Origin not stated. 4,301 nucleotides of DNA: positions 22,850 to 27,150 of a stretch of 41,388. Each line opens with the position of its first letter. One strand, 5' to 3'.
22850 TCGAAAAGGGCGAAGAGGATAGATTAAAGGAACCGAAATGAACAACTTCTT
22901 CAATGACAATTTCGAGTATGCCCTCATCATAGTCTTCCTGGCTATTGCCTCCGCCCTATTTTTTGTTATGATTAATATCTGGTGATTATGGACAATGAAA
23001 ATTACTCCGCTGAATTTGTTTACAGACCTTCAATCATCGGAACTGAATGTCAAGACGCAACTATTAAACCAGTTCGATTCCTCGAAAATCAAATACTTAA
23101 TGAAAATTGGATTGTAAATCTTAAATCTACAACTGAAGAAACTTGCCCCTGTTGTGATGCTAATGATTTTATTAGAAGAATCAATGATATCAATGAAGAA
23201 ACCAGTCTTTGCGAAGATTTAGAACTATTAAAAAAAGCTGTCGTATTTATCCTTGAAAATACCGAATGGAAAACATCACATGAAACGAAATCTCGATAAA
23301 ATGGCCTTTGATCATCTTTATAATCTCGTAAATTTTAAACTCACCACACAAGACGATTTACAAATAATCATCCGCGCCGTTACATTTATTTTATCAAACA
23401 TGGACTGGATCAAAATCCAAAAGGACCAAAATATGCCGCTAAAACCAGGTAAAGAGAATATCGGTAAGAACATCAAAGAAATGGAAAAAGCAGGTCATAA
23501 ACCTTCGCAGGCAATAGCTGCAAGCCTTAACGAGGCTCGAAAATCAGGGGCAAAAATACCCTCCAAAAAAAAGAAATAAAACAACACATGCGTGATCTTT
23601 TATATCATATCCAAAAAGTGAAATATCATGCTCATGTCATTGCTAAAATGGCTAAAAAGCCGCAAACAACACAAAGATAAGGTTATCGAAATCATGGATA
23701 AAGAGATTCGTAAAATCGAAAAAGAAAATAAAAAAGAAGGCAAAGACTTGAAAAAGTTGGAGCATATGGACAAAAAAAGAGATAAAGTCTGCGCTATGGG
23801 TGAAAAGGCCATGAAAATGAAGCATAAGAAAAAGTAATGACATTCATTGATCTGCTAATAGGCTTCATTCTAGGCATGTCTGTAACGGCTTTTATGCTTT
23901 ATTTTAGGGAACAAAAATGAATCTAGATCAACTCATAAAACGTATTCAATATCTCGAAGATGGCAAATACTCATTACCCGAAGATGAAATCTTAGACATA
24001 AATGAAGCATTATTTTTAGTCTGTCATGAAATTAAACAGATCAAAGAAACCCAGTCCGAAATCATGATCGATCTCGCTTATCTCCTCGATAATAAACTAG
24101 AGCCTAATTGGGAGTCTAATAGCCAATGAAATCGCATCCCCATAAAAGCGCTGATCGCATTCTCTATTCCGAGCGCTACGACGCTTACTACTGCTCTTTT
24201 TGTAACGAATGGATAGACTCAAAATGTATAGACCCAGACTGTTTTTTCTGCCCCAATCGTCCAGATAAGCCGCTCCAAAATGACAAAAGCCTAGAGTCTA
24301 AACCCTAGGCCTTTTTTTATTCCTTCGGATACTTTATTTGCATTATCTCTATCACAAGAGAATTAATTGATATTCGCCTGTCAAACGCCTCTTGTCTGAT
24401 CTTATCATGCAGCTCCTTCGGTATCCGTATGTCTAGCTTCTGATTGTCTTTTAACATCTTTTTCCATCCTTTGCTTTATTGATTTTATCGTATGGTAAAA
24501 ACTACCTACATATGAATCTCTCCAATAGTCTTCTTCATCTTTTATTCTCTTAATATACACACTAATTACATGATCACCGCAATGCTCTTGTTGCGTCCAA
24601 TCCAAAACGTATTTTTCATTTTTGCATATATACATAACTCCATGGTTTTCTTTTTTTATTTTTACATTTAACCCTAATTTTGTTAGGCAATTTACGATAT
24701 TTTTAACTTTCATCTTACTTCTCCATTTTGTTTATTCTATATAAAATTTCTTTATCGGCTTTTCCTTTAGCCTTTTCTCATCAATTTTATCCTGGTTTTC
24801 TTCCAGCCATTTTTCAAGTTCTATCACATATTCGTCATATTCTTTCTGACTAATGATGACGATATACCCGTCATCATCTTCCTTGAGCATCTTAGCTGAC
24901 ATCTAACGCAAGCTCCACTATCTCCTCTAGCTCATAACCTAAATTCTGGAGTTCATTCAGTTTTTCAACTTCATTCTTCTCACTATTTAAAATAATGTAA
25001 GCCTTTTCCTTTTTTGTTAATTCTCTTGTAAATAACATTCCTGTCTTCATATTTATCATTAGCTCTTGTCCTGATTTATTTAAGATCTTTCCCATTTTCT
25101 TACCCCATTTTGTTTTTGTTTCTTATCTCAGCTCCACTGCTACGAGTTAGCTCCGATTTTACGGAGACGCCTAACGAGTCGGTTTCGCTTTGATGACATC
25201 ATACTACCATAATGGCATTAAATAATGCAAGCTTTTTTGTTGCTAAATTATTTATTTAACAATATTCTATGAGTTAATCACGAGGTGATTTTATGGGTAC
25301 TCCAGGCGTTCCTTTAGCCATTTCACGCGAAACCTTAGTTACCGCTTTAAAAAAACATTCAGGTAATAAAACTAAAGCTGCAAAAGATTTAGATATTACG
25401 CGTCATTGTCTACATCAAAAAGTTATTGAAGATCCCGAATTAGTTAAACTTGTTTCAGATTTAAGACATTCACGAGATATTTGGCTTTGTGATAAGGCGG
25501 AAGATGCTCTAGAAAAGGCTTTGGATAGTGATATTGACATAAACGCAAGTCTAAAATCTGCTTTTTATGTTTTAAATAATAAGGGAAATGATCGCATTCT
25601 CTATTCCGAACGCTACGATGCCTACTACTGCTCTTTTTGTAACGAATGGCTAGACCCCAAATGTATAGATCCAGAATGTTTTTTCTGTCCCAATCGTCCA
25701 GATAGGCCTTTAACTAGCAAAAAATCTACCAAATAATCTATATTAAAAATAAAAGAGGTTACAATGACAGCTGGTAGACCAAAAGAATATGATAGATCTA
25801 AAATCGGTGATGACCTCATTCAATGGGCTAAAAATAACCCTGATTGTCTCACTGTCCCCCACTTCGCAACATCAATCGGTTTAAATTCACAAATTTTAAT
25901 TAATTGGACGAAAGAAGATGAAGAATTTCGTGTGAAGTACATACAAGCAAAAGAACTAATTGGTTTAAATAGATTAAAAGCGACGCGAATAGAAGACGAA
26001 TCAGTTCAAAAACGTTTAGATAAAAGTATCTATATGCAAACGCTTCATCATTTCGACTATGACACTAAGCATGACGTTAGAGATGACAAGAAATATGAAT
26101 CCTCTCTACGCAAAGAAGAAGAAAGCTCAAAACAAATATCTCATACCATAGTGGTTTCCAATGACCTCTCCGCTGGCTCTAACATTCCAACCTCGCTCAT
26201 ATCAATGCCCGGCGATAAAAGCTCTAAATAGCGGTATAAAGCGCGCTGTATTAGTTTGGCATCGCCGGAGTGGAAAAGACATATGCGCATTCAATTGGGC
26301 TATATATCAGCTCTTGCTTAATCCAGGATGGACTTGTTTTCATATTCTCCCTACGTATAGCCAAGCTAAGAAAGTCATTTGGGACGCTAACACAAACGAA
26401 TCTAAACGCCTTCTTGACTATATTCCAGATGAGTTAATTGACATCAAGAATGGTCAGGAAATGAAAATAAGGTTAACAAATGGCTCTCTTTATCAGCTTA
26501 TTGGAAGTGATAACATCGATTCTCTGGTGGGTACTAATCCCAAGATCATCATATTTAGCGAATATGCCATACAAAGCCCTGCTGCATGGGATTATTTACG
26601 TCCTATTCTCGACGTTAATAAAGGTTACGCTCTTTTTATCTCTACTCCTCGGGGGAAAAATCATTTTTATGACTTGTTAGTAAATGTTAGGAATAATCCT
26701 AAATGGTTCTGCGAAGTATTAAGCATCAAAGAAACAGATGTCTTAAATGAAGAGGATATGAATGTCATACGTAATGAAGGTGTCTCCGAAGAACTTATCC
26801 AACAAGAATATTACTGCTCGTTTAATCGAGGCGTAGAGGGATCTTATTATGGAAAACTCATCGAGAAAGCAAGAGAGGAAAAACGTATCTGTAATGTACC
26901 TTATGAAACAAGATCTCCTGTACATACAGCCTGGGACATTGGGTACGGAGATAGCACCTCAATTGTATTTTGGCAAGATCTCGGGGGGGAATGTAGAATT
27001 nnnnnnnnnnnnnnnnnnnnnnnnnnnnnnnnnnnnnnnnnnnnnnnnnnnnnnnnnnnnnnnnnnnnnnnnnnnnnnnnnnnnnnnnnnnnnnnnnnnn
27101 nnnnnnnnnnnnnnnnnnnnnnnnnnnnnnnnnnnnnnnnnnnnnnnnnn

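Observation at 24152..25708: Inverted three-gene cassette plus an HTH domain bracketed by 120-bp direct repeats that duplicate a zinc-ribbon coding module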

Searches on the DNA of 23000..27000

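Call 56: search_rna_families(source=window, start=23000, end=27000, threshold=evalue, max_evalue=1)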
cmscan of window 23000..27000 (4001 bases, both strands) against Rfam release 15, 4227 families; matches with E-value up to 1: 2.
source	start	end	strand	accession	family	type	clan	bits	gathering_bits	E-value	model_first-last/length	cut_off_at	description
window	24283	24364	-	RF02728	HrrF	Gene; sRNA;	-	22.8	77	0.78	1-116/116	no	Haemophilus regulatory RNA responsive to iron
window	26491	26556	-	RF01123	sR35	Gene; snRNA; snoRNA; CD-box;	-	17.4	60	0.49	1-57/57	no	Small nucleolar RNA sR35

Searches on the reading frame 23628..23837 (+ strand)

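Call 7: search_protein_families(library=pfam, max_evalue=1, proteins=[window:23628-23837:+])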
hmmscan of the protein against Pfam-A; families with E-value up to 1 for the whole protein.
window:23628-23837:+ (69 aa): 3 families
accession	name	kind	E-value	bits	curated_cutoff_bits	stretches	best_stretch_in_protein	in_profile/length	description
PF17675.6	APG6_N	-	0.013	16.4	45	1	4-66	30-94/132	Apg6 coiled-coil region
PF17836.7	PglD_N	-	0.096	13.7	23.4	1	13-65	20-73/78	PglD N-terminal domain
PF09355.15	Phage_Gp19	-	0.17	12.8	22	1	12-53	6-47/116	Phage protein Gp19/Gp15/Gp42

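Call 8: search_protein_families(library=phrogs, max_evalue=1, proteins=[window:23628-23837:+])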
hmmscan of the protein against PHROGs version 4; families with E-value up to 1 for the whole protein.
window:23628-23837:+ (69 aa): 3 families
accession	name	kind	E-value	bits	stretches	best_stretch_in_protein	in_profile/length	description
phrog_23912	-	unknown function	0.038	15.2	1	6-51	12-55/87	-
phrog_22087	-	unknown function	0.17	13.1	1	4-34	80-110/126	-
phrog_30642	-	unknown function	0.37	11.7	0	3-64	1-55/62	-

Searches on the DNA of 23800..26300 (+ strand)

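Call 5: search_dna_similar(query=window:23800-26300:+, collection=phages, mode=distant, max_rows=30)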
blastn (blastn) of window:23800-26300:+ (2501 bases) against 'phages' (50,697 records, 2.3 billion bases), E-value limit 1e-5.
No match.

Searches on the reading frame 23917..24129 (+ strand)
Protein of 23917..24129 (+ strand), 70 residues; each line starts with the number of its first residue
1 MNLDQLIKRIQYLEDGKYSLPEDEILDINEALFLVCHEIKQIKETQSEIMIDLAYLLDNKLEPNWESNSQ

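Call 7: search_protein_families(library=pfam, max_evalue=1, proteins=[window:23917-24129:+])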
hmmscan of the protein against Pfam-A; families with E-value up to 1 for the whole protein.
window:23917-24129:+ (70 aa): 0 families

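Call 8: search_protein_families(library=phrogs, max_evalue=1, proteins=[window:23917-24129:+])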
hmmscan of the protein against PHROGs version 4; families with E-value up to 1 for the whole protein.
window:23917-24129:+ (70 aa): 1 family
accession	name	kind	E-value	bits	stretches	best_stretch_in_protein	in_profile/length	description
phrog_18816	-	unknown function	0.32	12.2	1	17-53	40-75/110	-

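Call 59: find_encoding_contigs(protein=window:23917-24129:+, flank=4000, max_places=10)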
Protein window:23917-24129:+ (70 aa): 6 contigs read that carry it; 4 places shown.
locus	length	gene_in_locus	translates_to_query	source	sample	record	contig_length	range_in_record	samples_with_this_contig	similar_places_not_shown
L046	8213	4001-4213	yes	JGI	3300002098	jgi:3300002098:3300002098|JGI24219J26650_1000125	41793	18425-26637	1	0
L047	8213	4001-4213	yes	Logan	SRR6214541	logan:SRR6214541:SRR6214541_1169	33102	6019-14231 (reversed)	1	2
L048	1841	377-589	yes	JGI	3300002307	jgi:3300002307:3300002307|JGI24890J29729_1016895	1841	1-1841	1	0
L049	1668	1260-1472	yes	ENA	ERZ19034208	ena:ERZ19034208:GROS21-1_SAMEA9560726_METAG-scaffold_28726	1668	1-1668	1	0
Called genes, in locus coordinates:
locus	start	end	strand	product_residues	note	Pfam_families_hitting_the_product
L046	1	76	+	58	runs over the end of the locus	-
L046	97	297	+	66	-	-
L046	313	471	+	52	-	-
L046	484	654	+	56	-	-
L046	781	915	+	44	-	-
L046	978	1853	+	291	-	-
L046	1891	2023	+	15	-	-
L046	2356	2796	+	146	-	-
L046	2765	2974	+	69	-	-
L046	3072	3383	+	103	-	-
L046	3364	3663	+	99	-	-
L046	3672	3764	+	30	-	-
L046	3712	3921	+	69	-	-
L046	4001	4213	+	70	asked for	-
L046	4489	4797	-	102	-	-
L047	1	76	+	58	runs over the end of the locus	-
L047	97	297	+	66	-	-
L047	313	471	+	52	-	-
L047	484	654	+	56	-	-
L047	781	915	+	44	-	-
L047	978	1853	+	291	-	-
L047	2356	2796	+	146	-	-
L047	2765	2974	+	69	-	-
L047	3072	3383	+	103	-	-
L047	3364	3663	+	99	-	-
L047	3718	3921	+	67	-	-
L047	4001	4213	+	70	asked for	-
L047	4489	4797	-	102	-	-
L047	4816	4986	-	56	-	-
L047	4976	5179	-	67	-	-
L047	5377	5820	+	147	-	PF02954:HTH_8 (weak)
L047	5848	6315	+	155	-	-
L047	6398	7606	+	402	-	-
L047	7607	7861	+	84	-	-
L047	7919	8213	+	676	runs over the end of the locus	PF16510:P22_portal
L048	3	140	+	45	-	?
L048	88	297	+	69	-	-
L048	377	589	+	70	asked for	-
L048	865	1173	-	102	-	-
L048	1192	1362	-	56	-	-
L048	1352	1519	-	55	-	-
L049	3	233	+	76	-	?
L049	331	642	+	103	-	-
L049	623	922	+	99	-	-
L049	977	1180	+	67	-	-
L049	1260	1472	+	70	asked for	-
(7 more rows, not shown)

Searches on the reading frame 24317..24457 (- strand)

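Call 7: search_protein_families(library=pfam, max_evalue=1, proteins=[window:24317-24457:-])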
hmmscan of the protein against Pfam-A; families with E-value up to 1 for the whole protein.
window:24317-24457:- (46 aa): 3 families
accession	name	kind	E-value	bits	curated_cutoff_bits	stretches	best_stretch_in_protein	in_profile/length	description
PF05534.18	HicB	-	2.3e-06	27.9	21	1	7-38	19-50/51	HicB family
PF03869.20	Arc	-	0.00022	21.4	20.4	1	4-40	3-39/50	Arc-like DNA binding domain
PF12441.14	CopG_antitoxin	-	0.013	16.7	28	1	4-40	41-77/79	CopG antitoxin of type II toxin-antitoxin system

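Call 8: search_protein_families(library=phrogs, max_evalue=1, proteins=[window:24317-24457:-])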
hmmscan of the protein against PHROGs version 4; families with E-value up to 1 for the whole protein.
window:24317-24457:- (46 aa): 15 families
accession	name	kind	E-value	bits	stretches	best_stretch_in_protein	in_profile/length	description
phrog_795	-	other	1.5e-07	32.8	1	3-40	15-52/116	partition protein ATPase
phrog_582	-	transcription regulation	9.8e-06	26.8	1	2-40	54-92/105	Arc-like repressor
phrog_2685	-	other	2.8e-05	25.5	1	3-40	16-53/161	partition protein ATPase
phrog_1388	-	unknown function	0.00063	20.9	1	1-42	1-42/143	-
phrog_9151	-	moron, auxiliary metabolic gene and host takeover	0.0012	20.1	1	7-40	73-106/119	HicB-like antitoxin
phrog_8682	-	unknown function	0.0012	20.1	1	7-45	18-56/86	-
phrog_228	-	transcription regulation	0.0012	19.7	1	3-40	8-45/251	Arc-like repressor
phrog_3178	-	transcription regulation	0.011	17.1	1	3-40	7-44/125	Arc-like DNA binding domain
phrog_7906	-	transcription regulation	0.015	17.1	1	3-40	7-44/111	Arc-like transcriptional regulator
phrog_29983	-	unknown function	0.021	16.3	1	4-38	87-121/131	-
phrog_1287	-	unknown function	0.031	15.7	1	3-40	7-44/115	-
phrog_3180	-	transcription regulation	0.09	13.8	1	1-35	1-35/50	Arc-like repressor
phrog_11622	-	transcription regulation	0.095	13.9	1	10-40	3-33/100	transcriptional regulator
phrog_2639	-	transcription regulation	0.1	13.8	1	4-40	36-72/91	Arc-like repressor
phrog_33232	-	unknown function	0.11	14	1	6-35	59-88/94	-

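Call 21: search_protein_families(library=padloc, max_evalue=1, proteins=[window:24317-24457:-])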
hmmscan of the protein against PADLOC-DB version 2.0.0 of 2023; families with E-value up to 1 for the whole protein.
window:24317-24457:- (46 aa): 0 families

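Call 22: search_protein_families(library=ncbifam, max_evalue=1, proteins=[window:24317-24457:-])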
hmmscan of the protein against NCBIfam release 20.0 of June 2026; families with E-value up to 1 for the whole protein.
window:24317-24457:- (46 aa): 2 families
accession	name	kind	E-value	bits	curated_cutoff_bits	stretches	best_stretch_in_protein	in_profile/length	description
NF052309.1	conj_TF_TprA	exception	0.012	16.1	150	1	5-36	5-36/81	ICE element conjugation transcription factor TprA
NF041551.1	YlcI_YnfO_N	subfamily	0.015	15.4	30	1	6-23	3-19/42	YlcI/YnfO family protein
